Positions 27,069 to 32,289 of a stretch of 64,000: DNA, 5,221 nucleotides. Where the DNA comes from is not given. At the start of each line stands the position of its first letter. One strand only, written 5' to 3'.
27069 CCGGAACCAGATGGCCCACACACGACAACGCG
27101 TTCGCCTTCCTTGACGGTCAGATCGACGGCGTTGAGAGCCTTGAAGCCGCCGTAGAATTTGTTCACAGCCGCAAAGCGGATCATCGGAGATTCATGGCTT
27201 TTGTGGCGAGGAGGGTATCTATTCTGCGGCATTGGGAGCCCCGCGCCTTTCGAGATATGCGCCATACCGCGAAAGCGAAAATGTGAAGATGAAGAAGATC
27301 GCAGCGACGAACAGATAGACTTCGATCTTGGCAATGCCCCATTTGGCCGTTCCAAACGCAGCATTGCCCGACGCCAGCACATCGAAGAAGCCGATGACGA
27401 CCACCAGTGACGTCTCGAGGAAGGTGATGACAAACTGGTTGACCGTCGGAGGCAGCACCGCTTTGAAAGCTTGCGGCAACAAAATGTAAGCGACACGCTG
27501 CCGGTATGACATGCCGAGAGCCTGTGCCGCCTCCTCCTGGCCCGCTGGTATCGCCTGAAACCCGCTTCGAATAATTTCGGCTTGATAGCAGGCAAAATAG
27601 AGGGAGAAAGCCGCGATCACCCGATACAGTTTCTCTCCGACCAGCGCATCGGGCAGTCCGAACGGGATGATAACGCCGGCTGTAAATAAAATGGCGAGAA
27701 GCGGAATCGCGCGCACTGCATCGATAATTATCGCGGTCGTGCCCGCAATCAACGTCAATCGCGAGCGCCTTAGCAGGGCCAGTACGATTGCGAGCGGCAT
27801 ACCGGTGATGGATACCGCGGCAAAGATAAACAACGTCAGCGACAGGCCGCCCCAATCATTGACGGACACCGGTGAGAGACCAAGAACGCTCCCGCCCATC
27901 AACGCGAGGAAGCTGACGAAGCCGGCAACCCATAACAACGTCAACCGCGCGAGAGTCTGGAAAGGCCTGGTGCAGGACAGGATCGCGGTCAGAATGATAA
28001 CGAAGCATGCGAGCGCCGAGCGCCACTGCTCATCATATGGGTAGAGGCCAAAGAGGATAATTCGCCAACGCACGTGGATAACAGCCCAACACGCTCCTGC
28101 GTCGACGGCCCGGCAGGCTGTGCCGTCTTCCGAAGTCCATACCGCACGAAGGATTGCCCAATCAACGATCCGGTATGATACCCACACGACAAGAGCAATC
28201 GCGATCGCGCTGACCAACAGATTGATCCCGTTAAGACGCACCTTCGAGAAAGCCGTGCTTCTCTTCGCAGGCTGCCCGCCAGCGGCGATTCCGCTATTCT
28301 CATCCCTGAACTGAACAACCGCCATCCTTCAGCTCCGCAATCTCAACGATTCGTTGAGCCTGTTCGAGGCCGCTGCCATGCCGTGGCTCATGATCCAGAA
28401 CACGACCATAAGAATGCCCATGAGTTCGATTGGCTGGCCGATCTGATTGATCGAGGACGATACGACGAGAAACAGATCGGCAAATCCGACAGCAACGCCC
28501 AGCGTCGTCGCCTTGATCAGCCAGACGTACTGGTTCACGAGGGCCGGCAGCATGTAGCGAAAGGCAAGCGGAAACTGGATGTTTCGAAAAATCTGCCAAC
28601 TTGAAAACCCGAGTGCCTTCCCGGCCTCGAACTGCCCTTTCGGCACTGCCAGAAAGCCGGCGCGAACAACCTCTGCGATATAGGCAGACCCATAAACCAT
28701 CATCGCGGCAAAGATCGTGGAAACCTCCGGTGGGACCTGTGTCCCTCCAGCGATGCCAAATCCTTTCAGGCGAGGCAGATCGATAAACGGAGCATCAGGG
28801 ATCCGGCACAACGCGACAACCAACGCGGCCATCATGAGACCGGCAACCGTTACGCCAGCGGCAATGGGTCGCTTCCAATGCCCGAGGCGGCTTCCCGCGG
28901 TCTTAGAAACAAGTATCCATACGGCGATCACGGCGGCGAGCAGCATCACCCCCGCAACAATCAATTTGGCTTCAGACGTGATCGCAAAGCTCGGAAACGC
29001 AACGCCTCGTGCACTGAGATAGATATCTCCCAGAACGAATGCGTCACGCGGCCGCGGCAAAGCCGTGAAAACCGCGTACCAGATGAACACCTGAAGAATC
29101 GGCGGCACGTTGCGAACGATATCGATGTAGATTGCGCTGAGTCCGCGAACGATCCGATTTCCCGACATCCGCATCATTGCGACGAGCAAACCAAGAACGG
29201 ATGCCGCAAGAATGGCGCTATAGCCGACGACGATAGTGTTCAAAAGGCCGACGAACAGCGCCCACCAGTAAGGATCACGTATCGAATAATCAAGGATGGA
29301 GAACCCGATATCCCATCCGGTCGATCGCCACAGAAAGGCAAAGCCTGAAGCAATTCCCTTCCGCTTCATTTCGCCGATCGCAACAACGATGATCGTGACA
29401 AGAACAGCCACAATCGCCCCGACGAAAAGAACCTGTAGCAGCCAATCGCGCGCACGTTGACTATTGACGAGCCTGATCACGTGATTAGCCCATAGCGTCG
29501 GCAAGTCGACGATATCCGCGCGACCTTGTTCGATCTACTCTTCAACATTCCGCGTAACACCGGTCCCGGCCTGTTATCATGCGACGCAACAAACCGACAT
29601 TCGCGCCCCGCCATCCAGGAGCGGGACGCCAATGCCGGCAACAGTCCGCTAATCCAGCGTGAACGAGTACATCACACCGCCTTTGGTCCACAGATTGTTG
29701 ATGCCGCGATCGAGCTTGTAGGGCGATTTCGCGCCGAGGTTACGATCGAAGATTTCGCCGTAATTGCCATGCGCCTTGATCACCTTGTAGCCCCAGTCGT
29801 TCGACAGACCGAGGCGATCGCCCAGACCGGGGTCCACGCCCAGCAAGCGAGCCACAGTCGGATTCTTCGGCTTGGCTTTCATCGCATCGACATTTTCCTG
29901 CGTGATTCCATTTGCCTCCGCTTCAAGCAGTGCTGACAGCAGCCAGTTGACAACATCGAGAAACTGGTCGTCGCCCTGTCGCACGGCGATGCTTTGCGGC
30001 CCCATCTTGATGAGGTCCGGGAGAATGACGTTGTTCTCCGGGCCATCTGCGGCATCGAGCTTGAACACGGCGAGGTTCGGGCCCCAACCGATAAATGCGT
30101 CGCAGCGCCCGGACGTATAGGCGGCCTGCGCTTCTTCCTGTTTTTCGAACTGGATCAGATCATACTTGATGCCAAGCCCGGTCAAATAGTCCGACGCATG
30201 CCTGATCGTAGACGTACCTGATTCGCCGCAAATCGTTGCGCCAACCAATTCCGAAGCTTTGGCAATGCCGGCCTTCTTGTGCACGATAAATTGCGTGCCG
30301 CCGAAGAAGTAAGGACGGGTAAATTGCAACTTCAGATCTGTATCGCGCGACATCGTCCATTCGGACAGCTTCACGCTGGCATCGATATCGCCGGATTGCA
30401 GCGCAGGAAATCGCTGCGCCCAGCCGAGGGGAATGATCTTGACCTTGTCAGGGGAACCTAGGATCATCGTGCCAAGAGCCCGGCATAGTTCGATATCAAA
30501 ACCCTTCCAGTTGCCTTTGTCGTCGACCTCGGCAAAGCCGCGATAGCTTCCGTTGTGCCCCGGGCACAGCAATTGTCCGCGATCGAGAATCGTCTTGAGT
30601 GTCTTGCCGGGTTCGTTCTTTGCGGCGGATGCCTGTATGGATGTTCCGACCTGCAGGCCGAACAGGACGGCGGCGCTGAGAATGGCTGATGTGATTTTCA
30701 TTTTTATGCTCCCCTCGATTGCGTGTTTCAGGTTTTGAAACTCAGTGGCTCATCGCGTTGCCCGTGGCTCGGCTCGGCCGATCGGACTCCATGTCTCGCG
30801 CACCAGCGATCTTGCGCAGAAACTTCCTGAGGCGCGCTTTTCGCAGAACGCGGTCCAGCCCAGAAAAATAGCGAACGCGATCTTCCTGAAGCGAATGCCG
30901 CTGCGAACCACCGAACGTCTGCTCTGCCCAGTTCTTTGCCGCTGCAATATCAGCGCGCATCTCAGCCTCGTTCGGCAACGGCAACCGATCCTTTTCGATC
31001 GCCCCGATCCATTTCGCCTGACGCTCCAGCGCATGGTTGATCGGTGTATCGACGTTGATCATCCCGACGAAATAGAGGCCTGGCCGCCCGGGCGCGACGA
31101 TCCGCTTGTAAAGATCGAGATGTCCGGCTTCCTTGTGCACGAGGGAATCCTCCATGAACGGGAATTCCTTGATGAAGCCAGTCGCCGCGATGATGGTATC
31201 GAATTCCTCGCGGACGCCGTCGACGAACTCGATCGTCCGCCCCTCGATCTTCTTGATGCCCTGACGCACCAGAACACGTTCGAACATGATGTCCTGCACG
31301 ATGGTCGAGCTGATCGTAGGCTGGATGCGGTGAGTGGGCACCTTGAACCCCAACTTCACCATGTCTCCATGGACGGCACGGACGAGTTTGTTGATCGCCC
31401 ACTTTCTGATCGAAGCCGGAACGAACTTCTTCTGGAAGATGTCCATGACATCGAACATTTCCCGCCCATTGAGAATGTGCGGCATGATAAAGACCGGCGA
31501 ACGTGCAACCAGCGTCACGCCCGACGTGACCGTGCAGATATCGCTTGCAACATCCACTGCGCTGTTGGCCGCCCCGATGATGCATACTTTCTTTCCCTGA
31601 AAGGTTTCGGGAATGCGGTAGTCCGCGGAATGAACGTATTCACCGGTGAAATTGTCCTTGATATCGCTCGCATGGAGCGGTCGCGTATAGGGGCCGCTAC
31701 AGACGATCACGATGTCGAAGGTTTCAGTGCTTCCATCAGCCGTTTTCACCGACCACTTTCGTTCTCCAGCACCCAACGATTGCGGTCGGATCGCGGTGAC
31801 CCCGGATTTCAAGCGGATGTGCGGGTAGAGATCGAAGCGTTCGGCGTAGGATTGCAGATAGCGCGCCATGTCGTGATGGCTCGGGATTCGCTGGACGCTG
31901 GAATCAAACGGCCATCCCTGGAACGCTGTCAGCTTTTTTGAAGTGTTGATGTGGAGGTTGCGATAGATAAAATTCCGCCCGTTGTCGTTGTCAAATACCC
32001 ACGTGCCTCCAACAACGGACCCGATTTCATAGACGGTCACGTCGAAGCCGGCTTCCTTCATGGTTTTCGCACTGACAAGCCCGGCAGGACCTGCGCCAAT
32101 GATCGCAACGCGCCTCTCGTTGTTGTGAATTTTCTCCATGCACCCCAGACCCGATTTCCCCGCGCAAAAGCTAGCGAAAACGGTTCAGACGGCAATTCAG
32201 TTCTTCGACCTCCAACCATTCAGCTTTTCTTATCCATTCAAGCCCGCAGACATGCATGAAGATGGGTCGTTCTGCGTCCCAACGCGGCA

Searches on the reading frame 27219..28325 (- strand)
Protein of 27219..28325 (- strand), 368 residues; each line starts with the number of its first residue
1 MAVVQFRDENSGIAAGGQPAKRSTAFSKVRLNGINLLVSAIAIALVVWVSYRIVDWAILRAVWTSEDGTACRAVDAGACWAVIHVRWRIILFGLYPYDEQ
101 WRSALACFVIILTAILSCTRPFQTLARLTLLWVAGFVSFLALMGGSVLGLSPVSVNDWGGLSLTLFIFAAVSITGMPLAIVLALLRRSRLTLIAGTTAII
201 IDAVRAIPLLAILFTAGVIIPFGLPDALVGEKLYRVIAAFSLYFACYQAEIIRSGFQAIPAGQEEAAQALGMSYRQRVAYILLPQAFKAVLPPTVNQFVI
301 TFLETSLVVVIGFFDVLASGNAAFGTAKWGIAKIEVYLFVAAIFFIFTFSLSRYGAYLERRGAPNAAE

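Call 32: search_protein_families(library=pfam, proteins=[window:27219-28325:-], max_evalue=0.00001)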
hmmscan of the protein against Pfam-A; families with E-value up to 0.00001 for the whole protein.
window:27219-28325:- (368 aa): 1 family
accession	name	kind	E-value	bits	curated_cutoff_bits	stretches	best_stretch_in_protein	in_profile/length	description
PF00528.27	BPD_transp_1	-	4.4e-16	59.6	26.4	1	175-361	1-181/184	Binding-protein-dependent transport system inner membrane component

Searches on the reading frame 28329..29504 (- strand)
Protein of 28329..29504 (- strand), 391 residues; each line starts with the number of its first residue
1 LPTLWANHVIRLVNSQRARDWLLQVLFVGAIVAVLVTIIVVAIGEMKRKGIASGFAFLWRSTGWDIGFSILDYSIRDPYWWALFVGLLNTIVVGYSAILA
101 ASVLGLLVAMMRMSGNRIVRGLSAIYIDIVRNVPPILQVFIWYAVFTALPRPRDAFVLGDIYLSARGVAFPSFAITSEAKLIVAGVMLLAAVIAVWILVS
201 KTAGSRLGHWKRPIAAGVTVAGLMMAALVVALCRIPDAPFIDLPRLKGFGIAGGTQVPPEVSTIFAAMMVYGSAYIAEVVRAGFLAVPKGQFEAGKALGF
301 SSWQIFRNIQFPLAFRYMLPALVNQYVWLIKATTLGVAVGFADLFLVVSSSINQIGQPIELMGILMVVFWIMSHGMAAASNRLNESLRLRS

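Call 32: search_protein_families(library=pfam, proteins=[window:28329-29504:-], max_evalue=0.00001)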
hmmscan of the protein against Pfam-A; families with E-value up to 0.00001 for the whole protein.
window:28329-29504:- (391 aa): 1 family
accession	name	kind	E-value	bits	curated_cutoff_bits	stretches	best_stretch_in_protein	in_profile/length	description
PF00528.27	BPD_transp_1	-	1e-14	55.1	26.4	1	102-368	2-166/184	Binding-protein-dependent transport system inner membrane component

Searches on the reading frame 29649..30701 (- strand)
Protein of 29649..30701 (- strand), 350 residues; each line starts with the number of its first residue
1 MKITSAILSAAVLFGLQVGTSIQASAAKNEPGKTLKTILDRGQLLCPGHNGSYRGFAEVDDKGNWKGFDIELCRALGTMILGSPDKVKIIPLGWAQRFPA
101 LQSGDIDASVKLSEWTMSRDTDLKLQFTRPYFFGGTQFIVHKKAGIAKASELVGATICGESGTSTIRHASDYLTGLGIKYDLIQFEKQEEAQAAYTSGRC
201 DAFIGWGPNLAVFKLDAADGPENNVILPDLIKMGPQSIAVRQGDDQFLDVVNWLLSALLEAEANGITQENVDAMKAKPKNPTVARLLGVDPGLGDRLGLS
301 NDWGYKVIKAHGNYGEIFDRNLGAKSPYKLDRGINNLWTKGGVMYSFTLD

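Call 32: search_protein_families(library=pfam, proteins=[window:29649-30701:-], max_evalue=0.00001)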
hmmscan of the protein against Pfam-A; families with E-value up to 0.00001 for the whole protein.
window:29649-30701:- (350 aa): 1 family
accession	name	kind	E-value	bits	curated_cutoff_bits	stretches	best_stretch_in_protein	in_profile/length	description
PF00497.25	SBP_bac_3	-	4.1e-17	62.6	26.4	1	48-260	4-118/132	Bacterial extracellular solute-binding proteins, family 3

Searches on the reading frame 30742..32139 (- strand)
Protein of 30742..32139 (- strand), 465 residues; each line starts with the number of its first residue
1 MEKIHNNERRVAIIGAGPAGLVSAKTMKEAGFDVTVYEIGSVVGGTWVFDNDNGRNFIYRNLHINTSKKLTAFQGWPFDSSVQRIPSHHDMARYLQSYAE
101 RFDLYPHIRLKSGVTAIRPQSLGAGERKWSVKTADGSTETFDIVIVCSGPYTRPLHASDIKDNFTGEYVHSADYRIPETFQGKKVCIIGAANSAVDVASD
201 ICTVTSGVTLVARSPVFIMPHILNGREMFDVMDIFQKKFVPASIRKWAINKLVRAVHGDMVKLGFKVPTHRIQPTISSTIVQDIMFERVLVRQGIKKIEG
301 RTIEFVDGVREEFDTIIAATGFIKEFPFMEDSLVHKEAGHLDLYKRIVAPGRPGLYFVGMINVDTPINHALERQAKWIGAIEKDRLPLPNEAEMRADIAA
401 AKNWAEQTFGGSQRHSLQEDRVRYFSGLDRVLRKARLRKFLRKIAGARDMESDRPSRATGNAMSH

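Call 32: search_protein_families(library=pfam, proteins=[window:30742-32139:-], max_evalue=0.00001)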
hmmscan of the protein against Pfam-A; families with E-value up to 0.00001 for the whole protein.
window:30742-32139:- (465 aa): 7 families
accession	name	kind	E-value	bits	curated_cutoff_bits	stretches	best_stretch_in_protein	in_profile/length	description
PF00743.25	FMO-like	-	3.2e-67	227.6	22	1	9-430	2-440/532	Flavin-binding monooxygenase-like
PF13738.12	Pyr_redox_3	-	5.9e-25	88.6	30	1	13-215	2-197/305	Pyridine nucleotide-disulphide oxidoreductase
PF07992.20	Pyr_redox_2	-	3.7e-16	59.8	26.1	1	10-218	2-178/291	Pyridine nucleotide-disulphide oxidoreductase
PF01266.30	DAO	-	2.1e-09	37.8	27.9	0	88-157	145-210/353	FAD dependent oxidoreductase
PF13450.12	NAD_binding_8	-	5.2e-09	36.7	21.9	1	13-63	1-51/68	NAD(P)-binding Rossmann-like domain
PF01593.30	Amino_oxidase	-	1.3e-07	31.7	19.8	0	19-53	2-36/443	Flavin containing amine oxidoreductase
PF00070.33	Pyr_redox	-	2.6e-06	28.3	22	0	10-43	1-34/82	Pyridine nucleotide-disulphide oxidoreductase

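Call 72: search_protein_families(library=ncbifam, proteins=[window:30742-32139:-], max_evalue=1e-8)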
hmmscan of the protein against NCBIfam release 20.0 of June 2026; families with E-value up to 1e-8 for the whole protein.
window:30742-32139:- (465 aa): 7 families
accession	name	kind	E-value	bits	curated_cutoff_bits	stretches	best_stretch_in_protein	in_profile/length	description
NF058570.1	trimeth_mono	equivalog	7.5e-35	120.9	675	2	10-211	1-224/443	trimethylamine monooxygenase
NF040505.1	ArsO_flavin_mono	equivalog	1.5e-30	106.8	425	1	11-359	3-316/346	ArsO family NAD(P)H-dependent flavin-containing monooxygenase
TIGR04018.1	Bthiol_YpdA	hypoth_equivalog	8.5e-18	64.2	339.9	1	11-214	2-184/316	YpdA family putative bacillithiol disulfide reductase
NF009409.0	PRK12770.1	subfamily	1.1e-13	51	343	0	3-50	13-60/360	putative glutamate synthase subunit beta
TIGR04046.1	MSMEG_0569_nitr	hypoth_equivalog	1.9e-13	50.2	498.35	1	11-231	3-209/400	MSMEG_0569 family flavin-dependent oxidoreductase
NF009410.0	PRK12771.1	subfamily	2.1e-10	39.8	516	0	7-47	137-177/566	NAD(P)-binding protein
TIGR03315.1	Se_ygfK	equivalog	4.4e-09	34.3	835.3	0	4-46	533-575/1012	putative selenate reductase subunit YgfK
